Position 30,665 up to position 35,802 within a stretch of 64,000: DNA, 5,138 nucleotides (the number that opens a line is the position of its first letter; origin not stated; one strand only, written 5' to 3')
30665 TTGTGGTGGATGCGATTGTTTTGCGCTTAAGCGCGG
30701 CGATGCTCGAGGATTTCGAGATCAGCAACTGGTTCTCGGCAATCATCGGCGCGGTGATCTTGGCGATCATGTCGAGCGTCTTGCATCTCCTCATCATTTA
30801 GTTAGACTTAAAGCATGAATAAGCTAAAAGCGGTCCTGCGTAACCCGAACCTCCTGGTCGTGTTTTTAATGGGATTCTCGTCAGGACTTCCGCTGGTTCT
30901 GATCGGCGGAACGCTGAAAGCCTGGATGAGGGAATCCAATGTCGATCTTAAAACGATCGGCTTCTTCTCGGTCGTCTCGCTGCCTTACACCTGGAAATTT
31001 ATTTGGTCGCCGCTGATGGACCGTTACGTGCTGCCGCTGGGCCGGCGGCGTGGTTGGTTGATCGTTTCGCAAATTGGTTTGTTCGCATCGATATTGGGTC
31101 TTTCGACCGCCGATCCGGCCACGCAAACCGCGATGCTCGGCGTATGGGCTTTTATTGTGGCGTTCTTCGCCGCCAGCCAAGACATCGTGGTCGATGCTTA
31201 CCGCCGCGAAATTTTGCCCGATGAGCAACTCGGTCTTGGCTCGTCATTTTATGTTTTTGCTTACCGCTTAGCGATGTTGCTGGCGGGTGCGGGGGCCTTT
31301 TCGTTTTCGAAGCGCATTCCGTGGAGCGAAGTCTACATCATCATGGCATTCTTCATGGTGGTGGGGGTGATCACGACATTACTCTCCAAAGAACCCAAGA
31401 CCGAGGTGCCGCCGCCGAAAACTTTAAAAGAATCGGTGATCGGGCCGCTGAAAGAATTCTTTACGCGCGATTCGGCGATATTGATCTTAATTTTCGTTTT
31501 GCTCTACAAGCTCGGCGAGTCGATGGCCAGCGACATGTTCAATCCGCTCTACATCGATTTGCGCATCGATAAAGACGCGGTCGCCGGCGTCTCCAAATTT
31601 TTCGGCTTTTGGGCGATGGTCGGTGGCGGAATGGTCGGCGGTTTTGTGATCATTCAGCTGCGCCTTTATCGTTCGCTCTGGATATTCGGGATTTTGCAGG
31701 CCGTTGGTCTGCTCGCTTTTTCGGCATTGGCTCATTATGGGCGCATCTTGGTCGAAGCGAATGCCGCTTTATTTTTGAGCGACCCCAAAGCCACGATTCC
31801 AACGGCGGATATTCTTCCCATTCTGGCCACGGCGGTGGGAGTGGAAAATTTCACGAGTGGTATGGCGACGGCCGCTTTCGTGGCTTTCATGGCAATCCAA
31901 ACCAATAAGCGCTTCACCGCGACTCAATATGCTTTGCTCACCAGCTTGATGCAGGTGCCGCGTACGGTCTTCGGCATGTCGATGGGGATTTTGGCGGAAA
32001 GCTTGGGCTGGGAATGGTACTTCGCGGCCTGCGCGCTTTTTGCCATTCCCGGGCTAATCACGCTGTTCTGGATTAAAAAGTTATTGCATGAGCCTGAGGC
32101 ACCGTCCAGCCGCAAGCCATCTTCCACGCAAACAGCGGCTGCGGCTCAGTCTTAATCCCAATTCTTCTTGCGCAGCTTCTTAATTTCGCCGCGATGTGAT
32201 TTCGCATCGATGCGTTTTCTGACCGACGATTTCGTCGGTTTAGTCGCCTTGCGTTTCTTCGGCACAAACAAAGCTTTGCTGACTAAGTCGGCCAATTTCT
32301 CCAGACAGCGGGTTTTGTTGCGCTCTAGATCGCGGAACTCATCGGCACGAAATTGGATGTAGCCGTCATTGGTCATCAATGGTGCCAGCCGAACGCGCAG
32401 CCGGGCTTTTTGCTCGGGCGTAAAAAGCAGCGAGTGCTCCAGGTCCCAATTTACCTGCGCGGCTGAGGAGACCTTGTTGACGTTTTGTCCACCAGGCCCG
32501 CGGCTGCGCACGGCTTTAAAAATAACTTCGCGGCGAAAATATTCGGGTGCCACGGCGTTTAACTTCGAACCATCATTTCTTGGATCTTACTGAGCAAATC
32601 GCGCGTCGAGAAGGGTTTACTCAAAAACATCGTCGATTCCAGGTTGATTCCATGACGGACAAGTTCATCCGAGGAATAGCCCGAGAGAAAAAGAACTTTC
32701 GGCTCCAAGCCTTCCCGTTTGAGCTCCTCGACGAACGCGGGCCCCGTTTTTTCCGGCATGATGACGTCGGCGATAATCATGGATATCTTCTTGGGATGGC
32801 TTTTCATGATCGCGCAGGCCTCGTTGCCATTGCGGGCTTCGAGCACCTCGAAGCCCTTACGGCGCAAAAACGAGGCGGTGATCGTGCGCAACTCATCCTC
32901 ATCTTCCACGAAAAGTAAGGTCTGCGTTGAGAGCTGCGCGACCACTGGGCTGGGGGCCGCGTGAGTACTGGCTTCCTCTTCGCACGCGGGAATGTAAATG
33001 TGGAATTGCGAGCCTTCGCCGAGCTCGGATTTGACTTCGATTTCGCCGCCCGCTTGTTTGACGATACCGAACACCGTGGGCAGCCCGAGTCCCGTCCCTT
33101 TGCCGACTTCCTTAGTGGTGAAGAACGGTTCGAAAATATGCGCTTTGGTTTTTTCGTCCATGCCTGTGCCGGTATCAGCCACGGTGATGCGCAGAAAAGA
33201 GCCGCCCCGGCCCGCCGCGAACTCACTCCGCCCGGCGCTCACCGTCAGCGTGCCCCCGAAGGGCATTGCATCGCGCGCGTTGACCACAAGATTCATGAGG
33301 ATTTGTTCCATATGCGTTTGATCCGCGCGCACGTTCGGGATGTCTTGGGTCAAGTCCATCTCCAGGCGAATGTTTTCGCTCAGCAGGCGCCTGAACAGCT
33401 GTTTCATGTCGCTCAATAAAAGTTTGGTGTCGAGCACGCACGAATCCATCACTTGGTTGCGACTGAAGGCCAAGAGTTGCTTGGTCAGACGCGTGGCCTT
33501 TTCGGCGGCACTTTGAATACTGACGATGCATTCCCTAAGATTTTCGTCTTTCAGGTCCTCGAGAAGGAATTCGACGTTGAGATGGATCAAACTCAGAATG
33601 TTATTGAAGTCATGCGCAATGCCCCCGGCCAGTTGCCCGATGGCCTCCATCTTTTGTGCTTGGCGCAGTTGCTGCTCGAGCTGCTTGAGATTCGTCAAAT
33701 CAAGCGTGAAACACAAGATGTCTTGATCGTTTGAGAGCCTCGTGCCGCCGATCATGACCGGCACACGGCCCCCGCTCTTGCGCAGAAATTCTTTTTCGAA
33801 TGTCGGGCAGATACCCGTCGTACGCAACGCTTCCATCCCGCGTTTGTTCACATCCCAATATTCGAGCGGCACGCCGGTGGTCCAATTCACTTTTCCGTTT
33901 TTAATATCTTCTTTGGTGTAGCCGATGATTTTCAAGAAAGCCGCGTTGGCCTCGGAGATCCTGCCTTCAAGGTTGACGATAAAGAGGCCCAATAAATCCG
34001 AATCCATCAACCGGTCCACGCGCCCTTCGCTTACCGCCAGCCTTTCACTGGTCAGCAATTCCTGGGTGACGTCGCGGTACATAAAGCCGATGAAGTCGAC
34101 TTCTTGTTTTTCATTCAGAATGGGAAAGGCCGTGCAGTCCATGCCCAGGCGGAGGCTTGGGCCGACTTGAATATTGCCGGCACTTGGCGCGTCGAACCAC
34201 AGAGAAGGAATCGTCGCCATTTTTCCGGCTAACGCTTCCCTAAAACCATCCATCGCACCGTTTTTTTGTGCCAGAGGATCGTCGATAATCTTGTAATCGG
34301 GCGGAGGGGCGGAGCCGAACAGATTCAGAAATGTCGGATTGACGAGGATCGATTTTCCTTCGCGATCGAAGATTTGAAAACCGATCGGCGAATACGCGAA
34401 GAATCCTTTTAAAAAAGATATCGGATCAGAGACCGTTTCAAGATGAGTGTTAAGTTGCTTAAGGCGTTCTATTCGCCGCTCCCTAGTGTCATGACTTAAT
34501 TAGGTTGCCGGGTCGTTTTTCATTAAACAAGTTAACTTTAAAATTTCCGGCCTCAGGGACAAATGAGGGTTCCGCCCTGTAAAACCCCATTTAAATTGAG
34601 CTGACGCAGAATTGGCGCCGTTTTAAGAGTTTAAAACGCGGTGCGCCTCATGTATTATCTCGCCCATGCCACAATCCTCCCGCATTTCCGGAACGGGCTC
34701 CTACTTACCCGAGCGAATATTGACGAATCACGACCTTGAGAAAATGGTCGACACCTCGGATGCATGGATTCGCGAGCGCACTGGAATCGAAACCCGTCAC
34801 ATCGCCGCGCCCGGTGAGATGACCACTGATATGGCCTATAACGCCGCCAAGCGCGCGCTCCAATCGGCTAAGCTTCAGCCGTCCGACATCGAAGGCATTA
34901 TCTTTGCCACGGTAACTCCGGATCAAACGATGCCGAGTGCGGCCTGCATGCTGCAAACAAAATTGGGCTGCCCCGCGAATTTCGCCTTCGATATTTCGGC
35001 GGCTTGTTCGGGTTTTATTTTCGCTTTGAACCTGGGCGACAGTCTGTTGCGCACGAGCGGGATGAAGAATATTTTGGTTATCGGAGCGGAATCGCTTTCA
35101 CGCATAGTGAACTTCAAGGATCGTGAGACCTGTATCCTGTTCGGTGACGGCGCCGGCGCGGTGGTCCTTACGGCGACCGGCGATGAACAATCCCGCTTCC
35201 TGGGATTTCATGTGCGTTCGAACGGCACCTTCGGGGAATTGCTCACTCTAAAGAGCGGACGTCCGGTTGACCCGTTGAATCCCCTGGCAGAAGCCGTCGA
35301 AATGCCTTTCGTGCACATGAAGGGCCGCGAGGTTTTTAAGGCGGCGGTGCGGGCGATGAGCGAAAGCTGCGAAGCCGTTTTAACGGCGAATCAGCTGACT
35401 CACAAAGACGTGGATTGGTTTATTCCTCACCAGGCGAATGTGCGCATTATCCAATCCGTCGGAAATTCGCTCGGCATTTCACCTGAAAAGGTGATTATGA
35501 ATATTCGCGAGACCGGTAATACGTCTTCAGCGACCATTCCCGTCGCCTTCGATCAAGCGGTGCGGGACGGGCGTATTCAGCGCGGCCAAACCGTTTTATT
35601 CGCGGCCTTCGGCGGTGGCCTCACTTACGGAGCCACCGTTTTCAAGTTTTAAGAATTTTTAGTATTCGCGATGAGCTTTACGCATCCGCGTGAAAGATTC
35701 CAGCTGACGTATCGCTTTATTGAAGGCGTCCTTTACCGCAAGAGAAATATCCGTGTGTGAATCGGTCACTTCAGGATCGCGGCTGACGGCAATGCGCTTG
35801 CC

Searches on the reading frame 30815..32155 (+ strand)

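Call 63: search_protein_families(library=pfam, proteins=[window:30815-32155:+], max_evalue=0.00001)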
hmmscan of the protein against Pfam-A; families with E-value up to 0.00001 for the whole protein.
window:30815-32155:+ (446 aa): 2 families
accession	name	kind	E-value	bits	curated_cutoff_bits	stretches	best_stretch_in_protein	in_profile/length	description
PF07690.21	MFS_1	-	1.3e-24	87.2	33.4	1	16-308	1-291/347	Major Facilitator Superfamily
PF13000.13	Acatn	-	3.9e-12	45.9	23.7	1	19-154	8-167/546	Acetyl-coenzyme A transporter 1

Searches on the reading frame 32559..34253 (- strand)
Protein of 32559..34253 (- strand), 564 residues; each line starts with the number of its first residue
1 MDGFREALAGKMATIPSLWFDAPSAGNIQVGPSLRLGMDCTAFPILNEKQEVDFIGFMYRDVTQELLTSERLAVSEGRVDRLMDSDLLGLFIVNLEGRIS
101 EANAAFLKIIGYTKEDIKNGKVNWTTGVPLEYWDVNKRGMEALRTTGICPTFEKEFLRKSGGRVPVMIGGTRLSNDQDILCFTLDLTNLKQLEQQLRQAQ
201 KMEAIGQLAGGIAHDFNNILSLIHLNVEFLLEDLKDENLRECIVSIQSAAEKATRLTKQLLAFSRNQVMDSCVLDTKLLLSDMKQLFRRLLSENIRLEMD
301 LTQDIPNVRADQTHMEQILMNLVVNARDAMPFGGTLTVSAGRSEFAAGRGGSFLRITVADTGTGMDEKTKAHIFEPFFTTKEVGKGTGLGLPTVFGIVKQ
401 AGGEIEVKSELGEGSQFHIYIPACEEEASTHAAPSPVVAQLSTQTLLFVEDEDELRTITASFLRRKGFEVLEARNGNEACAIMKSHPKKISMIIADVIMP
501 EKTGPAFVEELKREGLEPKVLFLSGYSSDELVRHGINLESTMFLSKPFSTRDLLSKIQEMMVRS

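Call 63: search_protein_families(library=pfam, proteins=[window:32559-34253:-], max_evalue=0.00001)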
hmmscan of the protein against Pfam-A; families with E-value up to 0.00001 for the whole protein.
window:32559-34253:- (564 aa): 4 families
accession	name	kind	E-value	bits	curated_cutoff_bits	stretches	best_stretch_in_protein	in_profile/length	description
PF02518.31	HATPase_c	-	2.2e-22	80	26.4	1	311-423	2-109/111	Histidine kinase-, DNA gyrase B-, and HSP90-like ATPase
PF00072.30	Response_reg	-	1.8e-20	73.6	30.2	1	447-558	2-111/111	Response regulator receiver domain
PF13426.13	PAS_9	-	3.5e-12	47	27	1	89-182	3-93/103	PAS domain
PF00512.31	HisKA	-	2.5e-09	37.5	26.9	1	206-266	3-63/66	His Kinase A (phospho-acceptor) domain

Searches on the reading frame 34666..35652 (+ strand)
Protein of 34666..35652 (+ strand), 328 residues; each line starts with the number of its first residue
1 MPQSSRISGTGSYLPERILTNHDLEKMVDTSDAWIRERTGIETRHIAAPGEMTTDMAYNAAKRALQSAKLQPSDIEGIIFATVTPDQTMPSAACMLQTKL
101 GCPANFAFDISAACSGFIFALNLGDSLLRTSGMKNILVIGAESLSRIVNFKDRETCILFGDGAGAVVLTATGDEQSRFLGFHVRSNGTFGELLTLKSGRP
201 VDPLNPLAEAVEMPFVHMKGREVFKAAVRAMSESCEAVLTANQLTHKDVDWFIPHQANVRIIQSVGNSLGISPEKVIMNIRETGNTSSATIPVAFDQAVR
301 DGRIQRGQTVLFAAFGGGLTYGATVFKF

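Call 63: search_protein_families(library=pfam, proteins=[window:34666-35652:+], max_evalue=0.00001)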
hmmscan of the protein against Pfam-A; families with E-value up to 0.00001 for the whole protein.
window:34666-35652:+ (328 aa): 3 families
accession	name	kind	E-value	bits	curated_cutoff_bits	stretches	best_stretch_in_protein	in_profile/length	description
PF08541.16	ACP_syn_III_C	-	1.1e-36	125.3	26.6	1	239-327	1-89/90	3-Oxoacyl-[acyl-carrier-protein (ACP)] synthase III C terminal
PF08545.16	ACP_syn_III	-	2.2e-30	104.8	24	1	108-187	1-80/80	3-Oxoacyl-[acyl-carrier-protein (ACP)] synthase III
PF00108.29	Thiolase_N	-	3.8e-07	30.2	26.4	1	38-148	8-119/260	Thiolase, N-terminal domain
